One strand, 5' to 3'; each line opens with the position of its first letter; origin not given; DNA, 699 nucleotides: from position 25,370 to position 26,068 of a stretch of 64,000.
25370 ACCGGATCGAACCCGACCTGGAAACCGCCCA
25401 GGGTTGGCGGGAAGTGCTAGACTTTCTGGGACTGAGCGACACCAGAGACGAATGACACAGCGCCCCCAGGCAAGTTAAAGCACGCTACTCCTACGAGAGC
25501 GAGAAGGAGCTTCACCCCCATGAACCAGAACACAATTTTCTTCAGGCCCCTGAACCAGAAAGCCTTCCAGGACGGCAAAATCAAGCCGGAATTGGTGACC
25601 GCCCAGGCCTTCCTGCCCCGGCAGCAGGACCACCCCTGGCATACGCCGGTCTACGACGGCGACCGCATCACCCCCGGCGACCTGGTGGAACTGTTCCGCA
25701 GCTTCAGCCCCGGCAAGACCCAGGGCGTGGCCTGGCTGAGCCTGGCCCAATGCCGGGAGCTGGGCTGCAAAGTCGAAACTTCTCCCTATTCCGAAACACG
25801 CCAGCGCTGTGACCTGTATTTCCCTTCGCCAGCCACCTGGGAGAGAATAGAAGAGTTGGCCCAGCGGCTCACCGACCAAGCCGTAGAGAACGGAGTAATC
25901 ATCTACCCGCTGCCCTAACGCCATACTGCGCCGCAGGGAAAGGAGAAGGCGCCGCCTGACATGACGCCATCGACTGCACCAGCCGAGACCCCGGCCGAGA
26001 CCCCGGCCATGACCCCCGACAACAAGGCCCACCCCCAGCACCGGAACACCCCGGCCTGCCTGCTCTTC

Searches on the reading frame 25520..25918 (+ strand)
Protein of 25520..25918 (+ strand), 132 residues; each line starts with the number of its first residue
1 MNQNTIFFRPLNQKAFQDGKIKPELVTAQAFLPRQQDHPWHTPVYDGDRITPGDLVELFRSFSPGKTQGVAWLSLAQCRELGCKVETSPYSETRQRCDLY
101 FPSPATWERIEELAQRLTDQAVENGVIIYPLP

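Call 10: search_protein_families(library=pfam, proteins=[window:25520-25918:+], max_evalue=0.01)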
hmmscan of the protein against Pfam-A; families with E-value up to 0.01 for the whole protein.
window:25520-25918:+ (132 aa): 0 families

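Call 28: search_protein_families(library=phrogs, proteins=[window:25520-25918:+], max_evalue=0.01)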
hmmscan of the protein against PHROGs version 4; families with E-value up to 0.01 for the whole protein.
window:25520-25918:+ (132 aa): 1 family
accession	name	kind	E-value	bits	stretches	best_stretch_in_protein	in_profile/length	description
phrog_31579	-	unknown function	0.00019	22.1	1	1-84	1-78/122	-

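Call 30: search_protein_families(library=ncbifam, proteins=[window:25520-25918:+], max_evalue=0.01)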
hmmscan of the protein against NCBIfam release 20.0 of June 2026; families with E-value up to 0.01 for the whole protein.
window:25520-25918:+ (132 aa): 0 families
